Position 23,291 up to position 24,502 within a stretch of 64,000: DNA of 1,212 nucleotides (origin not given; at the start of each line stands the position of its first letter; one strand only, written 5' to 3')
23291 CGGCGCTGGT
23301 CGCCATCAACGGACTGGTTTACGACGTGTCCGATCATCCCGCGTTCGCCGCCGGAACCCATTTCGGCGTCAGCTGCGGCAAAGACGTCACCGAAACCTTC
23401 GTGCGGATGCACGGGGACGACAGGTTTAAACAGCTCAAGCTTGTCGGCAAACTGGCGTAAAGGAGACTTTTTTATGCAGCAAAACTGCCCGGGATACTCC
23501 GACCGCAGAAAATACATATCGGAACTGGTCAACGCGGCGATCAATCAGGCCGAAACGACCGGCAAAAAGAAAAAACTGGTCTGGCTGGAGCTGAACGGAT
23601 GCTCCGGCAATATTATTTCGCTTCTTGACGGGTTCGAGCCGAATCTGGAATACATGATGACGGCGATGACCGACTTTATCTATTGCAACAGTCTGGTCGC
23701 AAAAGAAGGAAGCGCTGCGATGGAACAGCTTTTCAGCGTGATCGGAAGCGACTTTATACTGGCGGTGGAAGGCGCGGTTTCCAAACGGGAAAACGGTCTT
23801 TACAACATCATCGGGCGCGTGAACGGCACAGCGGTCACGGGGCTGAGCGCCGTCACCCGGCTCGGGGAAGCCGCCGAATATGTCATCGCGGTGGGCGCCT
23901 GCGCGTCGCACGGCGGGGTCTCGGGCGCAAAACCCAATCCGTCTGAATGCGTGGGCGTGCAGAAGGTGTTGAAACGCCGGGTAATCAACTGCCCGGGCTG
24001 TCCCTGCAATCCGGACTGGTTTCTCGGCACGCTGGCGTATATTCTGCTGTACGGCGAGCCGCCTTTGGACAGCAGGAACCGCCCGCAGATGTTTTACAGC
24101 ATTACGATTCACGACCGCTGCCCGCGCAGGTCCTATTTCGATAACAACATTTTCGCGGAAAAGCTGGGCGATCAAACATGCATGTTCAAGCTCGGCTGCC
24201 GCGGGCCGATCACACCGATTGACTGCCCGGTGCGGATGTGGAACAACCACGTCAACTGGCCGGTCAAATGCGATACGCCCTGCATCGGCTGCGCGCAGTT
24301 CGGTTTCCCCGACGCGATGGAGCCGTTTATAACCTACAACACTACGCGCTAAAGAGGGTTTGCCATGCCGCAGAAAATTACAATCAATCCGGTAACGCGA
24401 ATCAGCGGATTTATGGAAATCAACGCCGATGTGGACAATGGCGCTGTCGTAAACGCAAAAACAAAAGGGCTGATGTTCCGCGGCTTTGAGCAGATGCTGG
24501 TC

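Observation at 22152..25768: Compact, atypically organised [NiFe]-hydrogenase cluster with a cytochrome-b5-like protein in place of a membrane cytochrome b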

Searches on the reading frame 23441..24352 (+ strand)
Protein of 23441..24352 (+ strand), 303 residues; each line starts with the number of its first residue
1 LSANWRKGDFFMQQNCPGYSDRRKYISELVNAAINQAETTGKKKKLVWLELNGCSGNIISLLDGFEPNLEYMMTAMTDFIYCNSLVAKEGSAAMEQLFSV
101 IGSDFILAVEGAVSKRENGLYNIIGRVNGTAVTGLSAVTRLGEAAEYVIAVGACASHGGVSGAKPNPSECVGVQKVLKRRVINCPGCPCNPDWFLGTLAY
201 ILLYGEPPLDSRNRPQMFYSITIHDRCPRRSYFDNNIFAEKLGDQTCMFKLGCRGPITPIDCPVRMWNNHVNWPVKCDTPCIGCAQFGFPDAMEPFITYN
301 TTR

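Call 3: search_protein_families(library=pfam, proteins=[window:23441-24352:+], max_evalue=0.1)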
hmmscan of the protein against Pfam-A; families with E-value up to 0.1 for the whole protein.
window:23441-24352:+ (303 aa): 2 families
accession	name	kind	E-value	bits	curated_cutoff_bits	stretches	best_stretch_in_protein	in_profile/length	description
PF14720.11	NiFe_hyd_SSU_C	-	1.3e-31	109.2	27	1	219-296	1-79/80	NiFe/NiFeSe hydrogenase small subunit C-terminal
PF01058.29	Oxidored_q6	-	2.5e-22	79.4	27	1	54-200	1-127/128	NADH ubiquinone oxidoreductase, 20 Kd subunit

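Call 4: search_protein_families(library=ncbifam, proteins=[window:23441-24352:+], max_evalue=0.1)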
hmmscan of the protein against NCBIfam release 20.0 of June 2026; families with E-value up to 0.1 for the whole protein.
window:23441-24352:+ (303 aa): 18 families
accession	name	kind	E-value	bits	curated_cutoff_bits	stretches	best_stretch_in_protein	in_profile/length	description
NF045520.1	H2_NiFeSe_small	exception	6.8e-63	212.9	470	1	26-297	20-312/314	NiFeSe hydrogenase small subunit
TIGR00391.1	hydA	subfamily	1.2e-59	202.3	179.5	1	32-297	39-309/365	hydrogenase small subunit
NF007779.0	PRK10468.1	equivalog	2.9e-46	158.1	659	1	27-288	32-299/372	hydrogenase 2 small subunit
TIGR03294.1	FrhG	equivalog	5.4e-08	32.9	245.5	1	45-200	3-139/228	coenzyme F420 hydrogenase subunit gamma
NF011395.0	PRK14820.1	equivalog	5.3e-05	23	263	1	114-198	70-150/180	NADH-quinone oxidoreductase subunit B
NF011392.0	PRK14817.1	equivalog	0.00019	21.2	271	1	112-198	71-153/182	NADH-quinone oxidoreductase subunit B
NF045875.1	F420_non_VhuG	exception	0.00024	20.5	450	0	42-73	3-34/286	F420-non-reducing hydrogenase subunit VhuG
TIGR01957.1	nuoB_fam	subfamily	0.00032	20.6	142.7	1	115-198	55-135/145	NADH-quinone oxidoreductase subunit B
NF011391.0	PRK14816.1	equivalog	0.00038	20.1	283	1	144-195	119-167/196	NADH-quinone oxidoreductase subunit B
NF011393.0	PRK14818.1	equivalog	0.00038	20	255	1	145-198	98-148/173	NADH dehydrogenase subunit B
NF005012.1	PRK06411.1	subfamily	0.00049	19.7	116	1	114-198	70-151/166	NADH-quinone oxidoreductase subunit NuoB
NF011389.0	PRK14814.1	equivalog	0.00051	19.9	285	1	122-198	78-150/186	NADH dehydrogenase subunit B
NF011390.0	PRK14815.1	equivalog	0.0011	18.3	281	1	145-198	101-150/183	NADH dehydrogenase subunit B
NF040831.1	sulfhyd_ShyD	equivalog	0.0068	16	460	1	95-163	23-92/240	NAD(P)-dependent hydrogenase/sulfhydrogenase 2 subunit delta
NF040836.1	sulfhyd_HydD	equivalog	0.014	14.6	500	1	135-162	69-96/261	NADPH-dependent hydrogenase/sulfhydrogenase 1 subunit delta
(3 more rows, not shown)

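Call 9: search_solved_structures(query=window:23441-24352:+, max_evalue=1e-10, show_alignments=1)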
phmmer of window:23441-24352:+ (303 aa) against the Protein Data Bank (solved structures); distinct sequences matched with E-value up to 1e-10: 43.
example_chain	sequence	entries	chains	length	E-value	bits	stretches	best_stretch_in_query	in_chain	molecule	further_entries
1frv_A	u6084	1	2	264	1.9e-51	178.5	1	40-297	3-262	HYDROGENASE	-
1yq9_A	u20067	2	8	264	1.5e-50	175.5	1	41-297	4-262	Periplasmic [NiFe] hydrogenase small subunit | PERIPLASMIC HYDROGENASE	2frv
1h2r_S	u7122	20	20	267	2.3e-49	171.6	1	43-297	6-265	PROTEIN (PERIPLASMIC [NIFE] HYDROGENASE SMALL SUBUNIT) | Periplasmic [NiFe] hydrogenase small subunit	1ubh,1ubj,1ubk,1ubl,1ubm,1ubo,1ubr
8w6x_S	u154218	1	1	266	2.4e-49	171.5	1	44-297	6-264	Periplasmic [NiFe] hydrogenase small subunit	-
1h2a_S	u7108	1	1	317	2.4e-49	171.5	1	42-297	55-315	HYDROGENASE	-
4u9h_S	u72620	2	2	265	2.6e-49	171.4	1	44-297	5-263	Periplasmic [NiFe] hydrogenase small subunit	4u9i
1yrq_A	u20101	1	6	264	8.4e-49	169.8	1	43-297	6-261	Periplasmic [NiFe] hydrogenase small subunit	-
4upe_A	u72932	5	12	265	2.4e-48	168.3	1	42-297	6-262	NIFE-HYDROGENASE SMALL SUBUNIT | HYDROGENASE (NIFE) SMALL SUBUNIT HYDA | PERIPLASMIC [NIFE] HYDROGENASE SMALL SUBUNIT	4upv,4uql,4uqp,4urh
1yqw_A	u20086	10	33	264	2.9e-48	168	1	43-297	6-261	Periplasmic [NiFe] hydrogenase small subunit | HYDROGENASE (NIFE) SMALL SUBUNIT HYDA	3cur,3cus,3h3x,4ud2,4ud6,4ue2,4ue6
4ucq_A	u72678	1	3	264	3.9e-48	167.6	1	43-297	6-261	HYDROGENASE (NIFE) SMALL SUBUNIT HYDA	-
4ucx_A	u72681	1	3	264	4.4e-48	167.4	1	43-297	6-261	HYDROGENASE (NIFE) SMALL SUBUNIT HYDA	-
4ucw_A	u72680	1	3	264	7.9e-48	166.6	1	43-297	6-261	HYDROGENASE (NIFE) SMALL SUBUNIT HYDA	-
1cc1_S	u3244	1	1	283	1.2e-46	162.7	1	41-297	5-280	HYDROGENASE (SMALL SUBUNIT)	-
1frf_S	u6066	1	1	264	1.4e-46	162.5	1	43-297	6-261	[NI-FE] HYDROGENASE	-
4kl8_S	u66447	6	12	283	1.5e-46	162.4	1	41-297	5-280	Periplasmic [NiFeSe] hydrogenase small subunit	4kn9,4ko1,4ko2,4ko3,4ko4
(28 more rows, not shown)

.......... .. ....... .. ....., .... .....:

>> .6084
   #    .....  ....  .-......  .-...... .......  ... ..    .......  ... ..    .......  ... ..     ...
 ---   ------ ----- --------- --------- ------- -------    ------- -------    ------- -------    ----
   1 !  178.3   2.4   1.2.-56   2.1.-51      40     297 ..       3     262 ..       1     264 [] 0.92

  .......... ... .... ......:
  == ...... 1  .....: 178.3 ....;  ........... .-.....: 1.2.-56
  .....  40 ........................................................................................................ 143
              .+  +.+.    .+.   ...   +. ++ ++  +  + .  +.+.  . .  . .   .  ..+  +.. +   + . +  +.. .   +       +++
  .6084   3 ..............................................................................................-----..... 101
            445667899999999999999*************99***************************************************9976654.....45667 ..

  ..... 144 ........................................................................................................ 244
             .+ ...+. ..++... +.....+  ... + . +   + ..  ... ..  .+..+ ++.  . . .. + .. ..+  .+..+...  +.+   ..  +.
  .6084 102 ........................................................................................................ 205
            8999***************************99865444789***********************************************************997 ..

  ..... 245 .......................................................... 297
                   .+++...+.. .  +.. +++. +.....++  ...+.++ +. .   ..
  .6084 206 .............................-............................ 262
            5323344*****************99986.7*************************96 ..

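Call 69: search_protein_representatives(protein=window:23474-24352:+)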
Query: 292 residues. Proteins with E-value up to 0.001 (for the whole library): 1521; up to 1e-10: 855; up to 1e-30: 201. The best 150 are listed.
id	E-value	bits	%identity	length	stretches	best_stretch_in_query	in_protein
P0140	4.4e-122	423.6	61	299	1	5-292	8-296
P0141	7.0e-84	298.1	49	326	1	32-285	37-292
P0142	6.0e-83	295.1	57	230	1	4-228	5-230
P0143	1.8e-79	283.7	49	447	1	29-287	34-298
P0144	3.8e-77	276.0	50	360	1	32-287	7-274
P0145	8.2e-77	274.9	47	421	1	26-287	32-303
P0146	6.5e-76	272.0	56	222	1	33-248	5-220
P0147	7.2e-69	248.8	41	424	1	25-287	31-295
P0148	1.9e-68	247.5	45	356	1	30-286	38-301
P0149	2.8e-60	220.6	40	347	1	32-275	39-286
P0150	3.0e-58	214.0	41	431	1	34-287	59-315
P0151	3.7e-58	213.6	37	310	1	13-287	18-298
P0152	1.3e-53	198.8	44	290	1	92-285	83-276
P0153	3.4e-53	197.4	47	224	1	81-285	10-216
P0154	3.7e-53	197.2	41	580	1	34-288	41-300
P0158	5.6e-51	190.1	42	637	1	18-287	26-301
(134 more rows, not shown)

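Call 81: search_protein_families(library=pfam, proteins=[P0140, P0141, P0143, P0144, P0145, P0147, P0148, P0150, P0154, P0158], max_evalue=0.001)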
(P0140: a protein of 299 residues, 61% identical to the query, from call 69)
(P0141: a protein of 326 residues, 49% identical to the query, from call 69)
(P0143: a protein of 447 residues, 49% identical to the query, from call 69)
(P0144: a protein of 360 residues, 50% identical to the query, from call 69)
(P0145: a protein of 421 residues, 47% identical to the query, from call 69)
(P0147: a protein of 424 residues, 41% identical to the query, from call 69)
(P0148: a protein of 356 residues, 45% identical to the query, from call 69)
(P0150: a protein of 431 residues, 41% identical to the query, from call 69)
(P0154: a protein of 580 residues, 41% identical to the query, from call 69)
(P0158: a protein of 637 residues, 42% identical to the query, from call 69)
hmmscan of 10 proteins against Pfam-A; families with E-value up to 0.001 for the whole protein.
P0140 (299 aa): 2 families
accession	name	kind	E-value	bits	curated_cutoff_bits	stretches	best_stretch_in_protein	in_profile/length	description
PF14720.11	NiFe_hyd_SSU_C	-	1.1e-31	109.5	27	1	212-289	1-79/80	NiFe/NiFeSe hydrogenase small subunit C-terminal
PF01058.29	Oxidored_q6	-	3.4e-25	88.7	27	1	47-194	1-128/128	NADH ubiquinone oxidoreductase, 20 Kd subunit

P0141 (326 aa): 2 families
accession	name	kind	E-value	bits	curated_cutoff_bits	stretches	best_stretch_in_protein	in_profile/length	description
PF14720.11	NiFe_hyd_SSU_C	-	4.4e-33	113.9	27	1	215-292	1-79/80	NiFe/NiFeSe hydrogenase small subunit C-terminal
PF01058.29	Oxidored_q6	-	4.5e-26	91.5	27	1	48-197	1-128/128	NADH ubiquinone oxidoreductase, 20 Kd subunit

P0143 (447 aa): 2 families
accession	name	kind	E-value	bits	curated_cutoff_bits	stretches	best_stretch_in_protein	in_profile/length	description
PF01058.29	Oxidored_q6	-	1.7e-29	102.6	27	1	48-199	1-127/128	NADH ubiquinone oxidoreductase, 20 Kd subunit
PF14720.11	NiFe_hyd_SSU_C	-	4.2e-28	98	27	1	218-296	1-79/80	NiFe/NiFeSe hydrogenase small subunit C-terminal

P0144 (360 aa): 2 families
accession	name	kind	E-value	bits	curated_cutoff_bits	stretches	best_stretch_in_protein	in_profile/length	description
PF14720.11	NiFe_hyd_SSU_C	-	1.3e-33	115.6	27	1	195-272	1-79/80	NiFe/NiFeSe hydrogenase small subunit C-terminal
PF01058.29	Oxidored_q6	-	5.4e-29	101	27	1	18-177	1-128/128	NADH ubiquinone oxidoreductase, 20 Kd subunit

P0145 (421 aa): 2 families
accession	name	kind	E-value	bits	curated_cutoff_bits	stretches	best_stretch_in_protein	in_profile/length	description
PF14720.11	NiFe_hyd_SSU_C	-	2.9e-32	111.3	27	1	223-301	1-79/80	NiFe/NiFeSe hydrogenase small subunit C-terminal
PF01058.29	Oxidored_q6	-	1.3e-24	86.7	27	1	49-205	1-128/128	NADH ubiquinone oxidoreductase, 20 Kd subunit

P0147 (424 aa): 2 families
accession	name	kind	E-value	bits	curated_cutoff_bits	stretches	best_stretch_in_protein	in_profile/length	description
PF14720.11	NiFe_hyd_SSU_C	-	5.4e-29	100.8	27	1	215-293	1-79/80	NiFe/NiFeSe hydrogenase small subunit C-terminal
PF01058.29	Oxidored_q6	-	2.1e-26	92.6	27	1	49-196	1-127/128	NADH ubiquinone oxidoreductase, 20 Kd subunit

P0148 (356 aa): 2 families
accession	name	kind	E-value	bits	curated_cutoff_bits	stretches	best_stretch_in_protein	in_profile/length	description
PF14720.11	NiFe_hyd_SSU_C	-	3.6e-33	114.2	27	1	223-301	1-80/80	NiFe/NiFeSe hydrogenase small subunit C-terminal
PF01058.29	Oxidored_q6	-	7.2e-33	113.5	27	1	52-203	1-127/128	NADH ubiquinone oxidoreductase, 20 Kd subunit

P0150 (431 aa): 2 families
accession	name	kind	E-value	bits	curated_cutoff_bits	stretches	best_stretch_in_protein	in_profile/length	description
PF14720.11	NiFe_hyd_SSU_C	-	9.6e-27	93.6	27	1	235-313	1-79/80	NiFe/NiFeSe hydrogenase small subunit C-terminal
PF01058.29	Oxidored_q6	-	3.1e-24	85.6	27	1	68-216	1-127/128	NADH ubiquinone oxidoreductase, 20 Kd subunit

P0154 (580 aa): 2 families
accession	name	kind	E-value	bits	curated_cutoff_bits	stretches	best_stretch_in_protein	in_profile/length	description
PF14720.11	NiFe_hyd_SSU_C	-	4.7e-27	94.6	27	1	214-298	1-80/80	NiFe/NiFeSe hydrogenase small subunit C-terminal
PF01058.29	Oxidored_q6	-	5e-26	91.4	27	1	50-194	1-127/128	NADH ubiquinone oxidoreductase, 20 Kd subunit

P0158 (637 aa): 4 families
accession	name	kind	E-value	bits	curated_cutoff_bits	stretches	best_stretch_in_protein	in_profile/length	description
PF01058.29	Oxidored_q6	-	4.3e-28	98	27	1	50-195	1-127/128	NADH ubiquinone oxidoreductase, 20 Kd subunit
PF14720.11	NiFe_hyd_SSU_C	-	4.9e-24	84.9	27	1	215-300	1-80/80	NiFe/NiFeSe hydrogenase small subunit C-terminal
PF10518.14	TAT_signal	-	2.4e-05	24.5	22.7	1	2-22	1-21/21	TAT (twin-arginine translocation) pathway signal sequence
PF10399.14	UCR_Fe-S_N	-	0.00045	20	24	1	2-23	8-29/41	Ubiquitinol-cytochrome C reductase Fe-S subunit TAT signal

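Call 86: find_encoding_contigs(protein=P0141, flank=6000, max_places=2)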
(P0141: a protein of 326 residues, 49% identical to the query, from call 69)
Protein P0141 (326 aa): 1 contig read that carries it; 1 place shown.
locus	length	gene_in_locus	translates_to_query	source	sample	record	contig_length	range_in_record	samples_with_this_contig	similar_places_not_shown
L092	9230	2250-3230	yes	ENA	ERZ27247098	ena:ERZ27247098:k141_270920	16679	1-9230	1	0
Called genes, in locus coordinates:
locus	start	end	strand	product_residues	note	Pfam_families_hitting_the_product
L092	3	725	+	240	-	?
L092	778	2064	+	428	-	PF00275:EPSP_synthase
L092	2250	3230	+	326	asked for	PF01058:Oxidored_q6, PF14720:NiFe_hyd_SSU_C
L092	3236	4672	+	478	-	PF00374:NiFeSe_Hases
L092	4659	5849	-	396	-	PF01757:Acyl_transf_3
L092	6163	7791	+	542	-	PF09992:NAGPA, PF07833:Cu_amine_oxidN1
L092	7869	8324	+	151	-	-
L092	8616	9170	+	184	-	PF09335:VTT_dom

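Call 87: find_encoding_contigs(protein=P0143, flank=6000, max_places=2)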
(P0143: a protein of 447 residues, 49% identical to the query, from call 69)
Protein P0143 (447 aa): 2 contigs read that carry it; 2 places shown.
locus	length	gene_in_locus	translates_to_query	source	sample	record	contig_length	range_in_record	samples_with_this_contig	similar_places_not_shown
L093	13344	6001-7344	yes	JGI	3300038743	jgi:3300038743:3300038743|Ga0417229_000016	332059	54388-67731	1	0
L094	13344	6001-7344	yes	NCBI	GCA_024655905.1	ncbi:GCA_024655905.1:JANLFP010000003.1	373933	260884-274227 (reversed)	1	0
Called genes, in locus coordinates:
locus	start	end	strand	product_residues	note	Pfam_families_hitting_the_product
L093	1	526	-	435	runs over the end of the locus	PF01979:Amidohydro_1, PF12890:DHOase, PF07969:Amidohydro_3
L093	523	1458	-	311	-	PF02729:OTCace_N, PF00185:OTCace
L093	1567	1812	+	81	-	-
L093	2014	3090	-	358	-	PF00710:Asparaginase, PF17763:Asparaginase_C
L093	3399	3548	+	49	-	-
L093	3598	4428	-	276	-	PF01177:Asp_Glu_race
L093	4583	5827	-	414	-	PF01471:PG_binding_1, PF13570:Beta-prop_ACSF4, PF07774:EMC1_C (faint), PF25292:Beta-prop_CGLA (faint), PF13360:PQQ_2, PF13570:Beta-prop_ACSF4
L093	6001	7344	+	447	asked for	PF01058:Oxidored_q6, PF14720:NiFe_hyd_SSU_C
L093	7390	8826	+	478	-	PF00374:NiFeSe_Hases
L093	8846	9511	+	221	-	PF01292:Ni_hydr_CYTB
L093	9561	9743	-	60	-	PF00269:SASP (weak)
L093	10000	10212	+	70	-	PF08984:DUF1858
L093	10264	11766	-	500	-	PF01276:OKR_DC_1, PF00155:Aminotran_1_2, PF00266:Aminotran_5 (weak), PF01041:DegT_DnrJ_EryC1, PF01212:Beta_elim_lyase (weak), PF03711:OKR_DC_1_C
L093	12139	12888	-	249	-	PF09551:Spore_II_R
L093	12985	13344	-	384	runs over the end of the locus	PF25198:Spore_GerAC_N, PF05504:Spore_GerAC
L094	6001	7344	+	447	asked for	PF01058:Oxidored_q6, PF14720:NiFe_hyd_SSU_C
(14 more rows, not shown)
